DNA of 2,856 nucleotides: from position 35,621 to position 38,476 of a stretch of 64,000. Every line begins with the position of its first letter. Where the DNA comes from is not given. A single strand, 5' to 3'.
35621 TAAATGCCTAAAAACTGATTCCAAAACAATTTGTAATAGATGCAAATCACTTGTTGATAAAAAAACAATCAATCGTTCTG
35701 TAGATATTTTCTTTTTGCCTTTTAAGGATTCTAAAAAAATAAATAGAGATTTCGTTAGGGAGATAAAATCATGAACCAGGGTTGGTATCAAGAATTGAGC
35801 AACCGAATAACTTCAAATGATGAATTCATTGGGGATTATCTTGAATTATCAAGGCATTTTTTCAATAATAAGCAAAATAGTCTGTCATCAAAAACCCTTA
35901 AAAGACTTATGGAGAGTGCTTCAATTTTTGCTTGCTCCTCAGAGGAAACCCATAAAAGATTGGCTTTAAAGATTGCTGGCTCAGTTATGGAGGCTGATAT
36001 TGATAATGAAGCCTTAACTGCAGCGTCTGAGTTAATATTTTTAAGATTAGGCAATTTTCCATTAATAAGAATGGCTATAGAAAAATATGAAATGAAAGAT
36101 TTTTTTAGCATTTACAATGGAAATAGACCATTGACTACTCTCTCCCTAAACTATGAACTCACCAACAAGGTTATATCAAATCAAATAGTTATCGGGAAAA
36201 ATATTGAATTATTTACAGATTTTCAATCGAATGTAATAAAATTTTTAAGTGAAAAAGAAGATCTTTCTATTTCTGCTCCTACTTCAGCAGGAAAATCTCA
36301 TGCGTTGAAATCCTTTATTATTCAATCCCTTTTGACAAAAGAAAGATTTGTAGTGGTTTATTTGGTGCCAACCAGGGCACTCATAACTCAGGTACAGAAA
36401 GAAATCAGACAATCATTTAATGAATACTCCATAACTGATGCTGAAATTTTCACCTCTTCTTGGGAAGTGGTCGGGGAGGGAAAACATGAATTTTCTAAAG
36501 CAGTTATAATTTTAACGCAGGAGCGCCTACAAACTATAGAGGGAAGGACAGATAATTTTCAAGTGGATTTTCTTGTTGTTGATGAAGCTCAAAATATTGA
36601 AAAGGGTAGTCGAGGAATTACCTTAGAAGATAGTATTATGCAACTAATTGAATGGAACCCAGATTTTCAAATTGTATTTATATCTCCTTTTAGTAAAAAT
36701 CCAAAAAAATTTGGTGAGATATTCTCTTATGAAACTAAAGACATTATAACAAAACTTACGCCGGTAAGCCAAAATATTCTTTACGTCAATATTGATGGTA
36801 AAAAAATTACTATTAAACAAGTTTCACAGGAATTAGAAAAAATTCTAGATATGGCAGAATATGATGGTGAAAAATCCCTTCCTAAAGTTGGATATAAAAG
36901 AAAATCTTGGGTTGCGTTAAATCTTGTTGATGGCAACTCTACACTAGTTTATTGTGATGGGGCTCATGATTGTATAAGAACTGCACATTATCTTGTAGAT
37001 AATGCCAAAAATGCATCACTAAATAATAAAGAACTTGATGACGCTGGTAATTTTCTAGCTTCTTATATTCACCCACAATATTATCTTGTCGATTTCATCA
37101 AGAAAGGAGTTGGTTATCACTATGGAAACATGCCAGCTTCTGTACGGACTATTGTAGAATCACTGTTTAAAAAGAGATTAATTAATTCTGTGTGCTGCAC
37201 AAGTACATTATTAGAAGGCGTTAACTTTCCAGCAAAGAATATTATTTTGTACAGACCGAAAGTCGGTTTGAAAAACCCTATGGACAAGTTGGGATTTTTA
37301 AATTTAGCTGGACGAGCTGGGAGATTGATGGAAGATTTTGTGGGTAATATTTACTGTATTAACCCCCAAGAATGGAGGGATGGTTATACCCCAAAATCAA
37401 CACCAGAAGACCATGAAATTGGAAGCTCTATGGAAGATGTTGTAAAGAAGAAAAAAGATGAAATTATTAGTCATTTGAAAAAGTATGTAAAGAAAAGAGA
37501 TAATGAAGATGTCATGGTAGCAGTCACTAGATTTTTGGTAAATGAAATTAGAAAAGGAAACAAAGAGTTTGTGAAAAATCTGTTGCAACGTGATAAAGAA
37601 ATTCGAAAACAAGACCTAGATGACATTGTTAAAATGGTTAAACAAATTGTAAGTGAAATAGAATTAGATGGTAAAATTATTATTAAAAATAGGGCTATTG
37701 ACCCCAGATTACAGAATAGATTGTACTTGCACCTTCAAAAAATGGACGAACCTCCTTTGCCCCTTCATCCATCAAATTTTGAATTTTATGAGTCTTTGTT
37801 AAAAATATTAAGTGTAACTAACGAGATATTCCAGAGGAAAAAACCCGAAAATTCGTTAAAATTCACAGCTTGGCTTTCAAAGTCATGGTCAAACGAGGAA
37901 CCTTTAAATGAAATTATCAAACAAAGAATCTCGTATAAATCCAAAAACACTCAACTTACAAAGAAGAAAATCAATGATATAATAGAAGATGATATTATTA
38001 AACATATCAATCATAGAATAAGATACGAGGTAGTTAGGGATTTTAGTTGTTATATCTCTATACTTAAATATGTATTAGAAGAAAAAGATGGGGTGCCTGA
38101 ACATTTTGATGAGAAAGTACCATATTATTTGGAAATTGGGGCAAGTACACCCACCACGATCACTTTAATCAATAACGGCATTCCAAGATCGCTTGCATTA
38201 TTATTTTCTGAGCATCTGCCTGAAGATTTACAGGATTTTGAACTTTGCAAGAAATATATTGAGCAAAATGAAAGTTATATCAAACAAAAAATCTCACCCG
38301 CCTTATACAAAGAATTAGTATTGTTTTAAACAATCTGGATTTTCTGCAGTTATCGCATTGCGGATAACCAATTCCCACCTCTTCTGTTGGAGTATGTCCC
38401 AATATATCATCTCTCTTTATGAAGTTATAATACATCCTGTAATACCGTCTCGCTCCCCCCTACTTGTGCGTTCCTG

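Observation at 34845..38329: Hachiman-like two-gene antiviral module: PD-(D/E)xK protein plus Ski2/Hel308-like helicase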

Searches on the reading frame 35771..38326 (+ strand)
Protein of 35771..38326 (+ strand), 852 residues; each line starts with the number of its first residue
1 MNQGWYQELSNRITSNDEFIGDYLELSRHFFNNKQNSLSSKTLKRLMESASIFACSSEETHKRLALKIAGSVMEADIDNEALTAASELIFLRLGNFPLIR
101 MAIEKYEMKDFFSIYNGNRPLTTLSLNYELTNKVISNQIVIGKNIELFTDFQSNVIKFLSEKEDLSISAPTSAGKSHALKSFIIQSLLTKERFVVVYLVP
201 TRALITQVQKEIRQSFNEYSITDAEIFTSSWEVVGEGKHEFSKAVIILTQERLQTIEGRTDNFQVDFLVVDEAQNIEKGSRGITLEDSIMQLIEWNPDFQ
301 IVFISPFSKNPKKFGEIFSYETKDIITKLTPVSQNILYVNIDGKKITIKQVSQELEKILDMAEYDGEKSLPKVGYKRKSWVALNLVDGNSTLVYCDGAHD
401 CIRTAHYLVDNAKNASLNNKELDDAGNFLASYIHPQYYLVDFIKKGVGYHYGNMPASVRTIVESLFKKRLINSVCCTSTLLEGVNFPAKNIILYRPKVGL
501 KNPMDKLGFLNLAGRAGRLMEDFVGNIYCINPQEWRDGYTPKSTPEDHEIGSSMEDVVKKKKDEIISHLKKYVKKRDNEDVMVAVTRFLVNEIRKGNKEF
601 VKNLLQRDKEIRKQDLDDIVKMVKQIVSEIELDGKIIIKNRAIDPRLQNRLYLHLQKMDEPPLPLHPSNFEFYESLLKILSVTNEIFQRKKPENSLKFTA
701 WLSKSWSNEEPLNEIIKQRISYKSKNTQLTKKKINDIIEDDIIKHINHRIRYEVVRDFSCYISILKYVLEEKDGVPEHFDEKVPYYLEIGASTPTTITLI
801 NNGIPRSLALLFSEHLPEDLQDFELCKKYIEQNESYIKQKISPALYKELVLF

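Call 7: search_protein_families(library=padloc, proteins=[window:35771-38326:+], max_evalue=0.01)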
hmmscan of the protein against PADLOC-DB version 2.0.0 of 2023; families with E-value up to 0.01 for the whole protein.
window:35771-38326:+ (852 aa): 32 families (the best 25 are shown)
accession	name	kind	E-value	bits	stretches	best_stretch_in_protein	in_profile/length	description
PDLC00186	HamB1|HamB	-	2.7e-186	619.2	1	26-848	31-853/864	DEAD-box helicase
PDLC00187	HamB1|HamB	-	2.7e-178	593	1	6-849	5-842/851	DEAD-box helicase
PDLC00200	HamB2|HamB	-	8.7e-157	521.6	1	33-848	37-852/865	DEAD-box helicase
PDLC00176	HamB1|HamB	-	2.1e-137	457.5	1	27-842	29-832/845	DEAD-box helicase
PDLC00199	HamB2|HamB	-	1.8e-134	447.7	1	25-813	22-800/841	DEAD-box helicase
PDLC00185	HamB1|HamB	-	2.8e-123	410.6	1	27-833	29-851/871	DEAD-box helicase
PDLC00190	HamB1|HamB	-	1.2e-107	359.4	1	7-817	10-825/866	DEAD-box helicase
PDLC00181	HamB1|HamB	-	7.1e-105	349.8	1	5-849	4-829/836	DEAD-box helicase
PDLC00177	HamB1|HamB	-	3.3e-79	265.1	1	30-821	26-808/841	DEAD-box helicase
PDLC00180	HamB1|HamB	-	2.4e-64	216.1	1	142-839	95-692/709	DEAD-box helicase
PDLC00201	HamB2|HamB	-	1.5e-52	176.9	2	388-532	299-440/721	DEAD-box helicase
PDLC00184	HamB1|HamB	-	1.1e-43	147.5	1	147-565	115-505/738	DEAD-box helicase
PDLC04531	PDC-M23B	-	1.1e-43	147.5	1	167-576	318-743/1060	-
PDLC00194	HamB1|HamB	-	2.7e-39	132.8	2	405-809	519-941/995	DEAD-box helicase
PDLC00188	HamB1|HamB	-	7.1e-33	111.8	3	416-631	543-762/1037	DEAD-box helicase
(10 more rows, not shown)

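Call 8: search_protein_families(library=pfam, proteins=[window:35771-38326:+], max_evalue=0.1)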
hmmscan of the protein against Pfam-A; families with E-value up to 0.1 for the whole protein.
window:35771-38326:+ (852 aa): 7 families
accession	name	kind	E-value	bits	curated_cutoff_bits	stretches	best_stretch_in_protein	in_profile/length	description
PF00270.35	DEAD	-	4.1e-19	69.3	26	1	149-305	1-157/167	DEAD/DEAH box helicase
PF04851.21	ResIII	-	2.7e-06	27.8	22.5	1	156-278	20-139/164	Type III restriction enzyme, res subunit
PF00271.37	Helicase_C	-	8.1e-05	23.3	23.5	1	444-518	39-108/110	Helicase conserved C-terminal domain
PF22527.2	DEXQc_Suv3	-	0.013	15.5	27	1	170-290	21-119/154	DEXQ-box helicase domain of Suv3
PF02562.22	PhoH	-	0.037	13.9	27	0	145-278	2-133/205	PhoH-like protein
PF13401.12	AAA_22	-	0.054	14.2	27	0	167-286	10-98/130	AAA domain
PF09848.15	SLFN-g3_helicase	-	0.056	13.2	24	0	173-304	12-121/354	Schlafen group 3, DNA/RNA helicase domain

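Call 10: search_solved_structures(query=window:35771-38326:+, max_evalue=0.001, show_alignments=1)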
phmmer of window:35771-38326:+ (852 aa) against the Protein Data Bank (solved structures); distinct sequences matched with E-value up to 0.001: 56.
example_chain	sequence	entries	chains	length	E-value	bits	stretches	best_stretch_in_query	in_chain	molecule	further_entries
9wh1_B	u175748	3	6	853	7.1e-55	189.8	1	143-813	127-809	DNA polymerase theta (Helicase domain only)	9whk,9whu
8zue_B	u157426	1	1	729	2e-20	75.9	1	391-531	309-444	Anti-bacteriophage protein B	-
7zpq_CA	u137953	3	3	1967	3.3e-16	61.9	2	190-498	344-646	SLH1 isoform 1 | RQC trigger complex helicase SLH1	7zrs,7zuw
6qdv_B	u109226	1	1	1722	1.1e-15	60.3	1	439-527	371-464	U5 small nuclear ribonucleoprotein 200 kDa helicase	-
4f92_B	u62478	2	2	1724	1.1e-15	60.3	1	439-527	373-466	U5 small nuclear ribonucleoprotein 200 kDa helicase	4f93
4f91_B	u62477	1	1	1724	1.1e-15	60.3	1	439-527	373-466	U5 small nuclear ribonucleoprotein 200 kDa helicase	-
5urj_A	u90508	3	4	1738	1.1e-15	60.2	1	439-527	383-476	U5 small nuclear ribonucleoprotein 200 kDa helicase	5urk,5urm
4kit_B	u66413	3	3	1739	1.1e-15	60.2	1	439-527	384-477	U5 small nuclear ribonucleoprotein 200 kDa helicase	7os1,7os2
6s8q_B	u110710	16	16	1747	1.1e-15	60.2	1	439-527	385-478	U5 small nuclear ribonucleoprotein 200 kDa helicase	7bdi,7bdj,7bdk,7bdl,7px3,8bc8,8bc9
6s8o_B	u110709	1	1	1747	1.3e-15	60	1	439-527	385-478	U5 small nuclear ribonucleoprotein 200 kDa helicase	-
3jcr_C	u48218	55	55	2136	2.4e-15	59.1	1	439-527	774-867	hBrr2 | U5 small nuclear ribonucleoprotein 200 kDa helicase | Brr2, U5 small nuclear ribonucleoprotein 200 kDa helicase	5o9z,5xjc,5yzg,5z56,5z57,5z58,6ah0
6s9i_B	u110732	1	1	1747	5.3e-15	58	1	439-527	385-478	U5 small nuclear ribonucleoprotein 200 kDa helicase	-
9b15_A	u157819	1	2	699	5.9e-15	57.8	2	439-526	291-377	ATP-dependent DNA helicase Hel308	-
8alz_B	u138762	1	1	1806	1.9e-13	52.9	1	387-531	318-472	Activating signal cointegrator 1 complex subunit 3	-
9c5q_C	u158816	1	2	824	4.2e-13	51.7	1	443-531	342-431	DNA polymerase theta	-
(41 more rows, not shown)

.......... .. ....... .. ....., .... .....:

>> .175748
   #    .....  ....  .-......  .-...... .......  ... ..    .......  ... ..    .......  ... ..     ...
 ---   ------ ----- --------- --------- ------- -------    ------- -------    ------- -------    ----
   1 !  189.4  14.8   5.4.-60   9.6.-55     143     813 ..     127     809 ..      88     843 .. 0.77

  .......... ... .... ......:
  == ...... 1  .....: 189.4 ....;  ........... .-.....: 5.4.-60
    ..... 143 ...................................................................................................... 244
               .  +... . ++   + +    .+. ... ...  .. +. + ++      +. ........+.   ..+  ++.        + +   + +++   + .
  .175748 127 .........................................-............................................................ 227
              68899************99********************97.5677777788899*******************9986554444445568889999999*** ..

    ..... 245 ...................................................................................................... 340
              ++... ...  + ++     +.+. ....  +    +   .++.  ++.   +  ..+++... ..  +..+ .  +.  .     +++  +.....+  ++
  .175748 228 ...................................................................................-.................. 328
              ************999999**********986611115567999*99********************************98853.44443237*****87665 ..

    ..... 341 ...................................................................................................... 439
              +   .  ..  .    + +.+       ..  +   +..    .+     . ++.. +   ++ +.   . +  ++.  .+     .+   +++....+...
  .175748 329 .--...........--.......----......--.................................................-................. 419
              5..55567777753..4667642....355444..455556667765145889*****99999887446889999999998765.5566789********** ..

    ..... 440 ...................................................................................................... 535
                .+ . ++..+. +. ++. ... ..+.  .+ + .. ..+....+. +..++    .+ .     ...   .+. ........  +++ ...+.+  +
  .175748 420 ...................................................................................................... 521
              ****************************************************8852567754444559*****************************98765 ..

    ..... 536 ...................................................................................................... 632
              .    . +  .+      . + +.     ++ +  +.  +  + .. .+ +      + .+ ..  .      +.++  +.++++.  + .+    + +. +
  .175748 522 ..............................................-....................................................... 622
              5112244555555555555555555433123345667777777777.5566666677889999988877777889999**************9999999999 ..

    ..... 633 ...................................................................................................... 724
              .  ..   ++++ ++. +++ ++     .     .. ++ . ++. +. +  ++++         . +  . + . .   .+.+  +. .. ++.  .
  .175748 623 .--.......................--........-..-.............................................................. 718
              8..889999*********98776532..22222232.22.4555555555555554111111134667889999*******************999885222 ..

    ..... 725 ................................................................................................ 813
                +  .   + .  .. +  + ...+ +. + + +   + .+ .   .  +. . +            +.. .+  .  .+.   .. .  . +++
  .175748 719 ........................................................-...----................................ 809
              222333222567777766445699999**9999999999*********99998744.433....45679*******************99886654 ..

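Call 18: find_encoding_contigs(protein=window:35771-38326:+, flank=10000, max_places=6)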
Protein window:35771-38326:+ (852 aa): 3 contigs read that carry it; 1 place shown.
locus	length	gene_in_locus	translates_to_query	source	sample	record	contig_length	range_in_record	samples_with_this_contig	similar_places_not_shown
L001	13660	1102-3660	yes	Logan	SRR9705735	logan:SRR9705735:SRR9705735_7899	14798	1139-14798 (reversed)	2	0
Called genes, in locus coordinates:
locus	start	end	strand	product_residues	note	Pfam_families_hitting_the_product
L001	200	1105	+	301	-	PF08878:HamA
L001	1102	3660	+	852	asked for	PF04851:ResIII (weak), PF00270:DEAD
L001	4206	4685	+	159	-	PF01230:HIT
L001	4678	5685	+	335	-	PF01909:NTP_transf_2 (weak)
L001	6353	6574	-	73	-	PF01893:UPF0058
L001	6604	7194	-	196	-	-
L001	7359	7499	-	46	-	-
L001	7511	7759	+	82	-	PF01037:AsnC_trans_reg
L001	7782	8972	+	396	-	PF01490:Aa_trans, PF03222:Trp_Tyr_perm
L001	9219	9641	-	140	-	PF00258:Flavodoxin_1 (weak), PF12724:Flavodoxin_5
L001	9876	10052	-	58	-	PF03966:Trm112p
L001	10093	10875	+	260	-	PF01416:PseudoU_synth_1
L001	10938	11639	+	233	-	-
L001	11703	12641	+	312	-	PF01040:UbiA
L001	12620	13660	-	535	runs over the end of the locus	PF23613:ELP3_N, PF04055:Radical_SAM, PF16199:Radical_SAM_C, PF00583:Acetyltransf_1 (faint)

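Call 20: list_cluster_members(proteins=[P0001, window:35771-38326:+, window:39347-40351:+])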
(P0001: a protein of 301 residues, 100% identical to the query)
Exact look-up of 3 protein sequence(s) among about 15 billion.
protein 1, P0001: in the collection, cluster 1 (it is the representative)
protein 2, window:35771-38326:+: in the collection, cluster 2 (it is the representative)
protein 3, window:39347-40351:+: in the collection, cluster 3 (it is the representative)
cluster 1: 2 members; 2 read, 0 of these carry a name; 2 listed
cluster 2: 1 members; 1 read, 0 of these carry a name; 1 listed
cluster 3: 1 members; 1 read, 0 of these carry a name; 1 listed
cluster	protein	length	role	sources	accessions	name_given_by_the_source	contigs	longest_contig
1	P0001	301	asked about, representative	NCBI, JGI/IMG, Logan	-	-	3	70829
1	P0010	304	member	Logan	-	-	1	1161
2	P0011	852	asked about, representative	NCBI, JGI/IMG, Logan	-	-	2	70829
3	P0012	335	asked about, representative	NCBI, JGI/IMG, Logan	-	-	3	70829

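Call 21: find_homologous_proteins(query=window:35771-38326:+, max_evalue=1e-10)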
Query window:35771-38326:+ (852 aa): 3694 proteins with E <= 1e-10 among 8000 candidates; the best 120 are listed.
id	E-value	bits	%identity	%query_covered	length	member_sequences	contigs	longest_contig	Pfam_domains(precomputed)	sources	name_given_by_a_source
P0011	0.0e+0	1906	100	100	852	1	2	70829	PF00270.36,PF04851.22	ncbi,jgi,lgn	-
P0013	1.4e-274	931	51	99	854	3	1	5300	PF00270.36,PF04851.22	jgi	-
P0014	3.6e-266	904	50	99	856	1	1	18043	PF00270.36,PF04851.22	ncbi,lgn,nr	ncbi:MAG: DEAD/DEAH box helicase [Methanomicrobia archaeon]|nr:DEAD/DEAH box helicase [Methanomicrob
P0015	8.9e-265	899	49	99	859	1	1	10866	PF00270.36,PF00271.38,PF04851.22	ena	-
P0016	1.7e-260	885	49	100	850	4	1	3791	PF00270.36,PF00271.38,PF04851.22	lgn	-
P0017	1.1e-246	839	46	99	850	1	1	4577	PF00270.36,PF04851.22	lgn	-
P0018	3.0e-244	831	47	98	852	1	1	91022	PF00270.36,PF00271.38,PF04851.22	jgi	-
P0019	2.5e-242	825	47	97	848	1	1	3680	PF00270.36,PF00271.38,PF04851.22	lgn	-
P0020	9.6e-240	816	47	99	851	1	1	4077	PF00270.36,PF00271.38,PF04851.22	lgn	-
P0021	1.2e-237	809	46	100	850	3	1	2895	PF00270.36,PF04851.22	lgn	-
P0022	2.1e-236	805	47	99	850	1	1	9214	PF00270.36,PF00271.38,PF04851.22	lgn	-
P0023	2.2e-235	802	45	98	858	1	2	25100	PF00270.36,PF04851.22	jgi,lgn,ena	jgi:superfamily II DNA/RNA helicase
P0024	5.8e-234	797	47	99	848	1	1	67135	PF00270.36,PF04851.22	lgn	-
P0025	1.1e-233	796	45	97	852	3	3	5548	PF00270.36,PF00271.38,PF04851.22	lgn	-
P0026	2.1e-231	789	45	100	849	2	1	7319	PF00270.36,PF00271.38,PF04851.22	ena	-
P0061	2.8e-142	494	34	98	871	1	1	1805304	PF00270.36,PF00271.38,PF04851.22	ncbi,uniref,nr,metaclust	ncbi:protein of unknown function [Nitrosotalea devaniterrae]|uniref:DEAD/DEAH box helicase n=1 Tax=N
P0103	1.5e-129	452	35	99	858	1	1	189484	PF00270.36,PF00271.38,PF04851.22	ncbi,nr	ncbi:ATP-dependent DNA helicase Hel308 [uncultured archaeon]|nr:ATP-dependent DNA helicase Hel308 [u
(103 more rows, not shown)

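Call 40: search_protein_families(library=ncbifam, proteins=[window:35771-38326:+], max_evalue=0.001)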
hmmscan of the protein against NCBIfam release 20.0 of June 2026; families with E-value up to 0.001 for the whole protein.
window:35771-38326:+ (852 aa): 8 families
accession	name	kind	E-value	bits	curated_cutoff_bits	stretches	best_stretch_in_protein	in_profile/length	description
NF002654.0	PRK02362.1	equivalog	3.1e-26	91.9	887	1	152-525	29-388/739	ATP-dependent DNA helicase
NF040935.1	helicase_Hel308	equivalog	2.5e-21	75.5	1200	1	137-522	16-391/704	ATP-dependent DNA helicase Hel308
NF002251.0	PRK01172.1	equivalog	3e-18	65.4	891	2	438-528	279-374/674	ATP-dependent DNA helicase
NF001308.0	PRK00254.1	equivalog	1.5e-15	56.5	1216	2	436-594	287-432/720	ATP-dependent DNA helicase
TIGR04121.1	DEXH_lig_assoc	equivalog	6.4e-13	47.3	850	1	149-323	15-199/804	ligase-associated DNA damage response DEXH box helicase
NF053631.1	RNA_helic_CshA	equivalog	1.2e-05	24.4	646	1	144-326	18-201/434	degradosome RNA helicase CshA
NF008394.0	PRK11192.1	equivalog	3.1e-05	23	507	1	146-274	24-159/441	ATP-dependent RNA helicase SrmB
NF008744.0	PRK11776.1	equivalog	8.8e-05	21.2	524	1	146-275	25-158/460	ATP-dependent RNA helicase DbpA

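Call 49: find_encoding_contigs(protein=P0014, flank=6000, max_places=2)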
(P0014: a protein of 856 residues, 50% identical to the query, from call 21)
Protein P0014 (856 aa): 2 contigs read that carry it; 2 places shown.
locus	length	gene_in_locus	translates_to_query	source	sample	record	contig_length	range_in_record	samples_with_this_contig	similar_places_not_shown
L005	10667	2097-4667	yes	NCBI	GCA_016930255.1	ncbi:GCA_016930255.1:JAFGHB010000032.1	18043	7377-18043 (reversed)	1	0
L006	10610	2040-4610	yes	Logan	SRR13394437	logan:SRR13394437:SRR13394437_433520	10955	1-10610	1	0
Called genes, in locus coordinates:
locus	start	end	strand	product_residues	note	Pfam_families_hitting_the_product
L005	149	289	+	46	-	-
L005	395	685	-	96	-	PF03692:CxxCxxCC (weak)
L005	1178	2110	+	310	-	PF08878:HamA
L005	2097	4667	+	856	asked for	PF04851:ResIII, PF00270:DEAD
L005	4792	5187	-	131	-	PF00085:Thioredoxin, PF13098:Thioredoxin_2 (weak)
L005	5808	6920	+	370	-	PF00850:Hist_deacetyl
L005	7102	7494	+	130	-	-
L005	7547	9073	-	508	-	PF13522:GATase_6, PF13230:GATase_4 (weak), PF13537:GATase_7, PF00156:Pribosyltran (weak)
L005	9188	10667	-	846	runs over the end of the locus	PF13522:GATase_6 (weak), PF01493:GXGXG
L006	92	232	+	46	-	-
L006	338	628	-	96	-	PF03692:CxxCxxCC (weak)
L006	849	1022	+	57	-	-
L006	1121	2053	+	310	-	PF08878:HamA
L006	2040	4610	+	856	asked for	PF04851:ResIII, PF00270:DEAD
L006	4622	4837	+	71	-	-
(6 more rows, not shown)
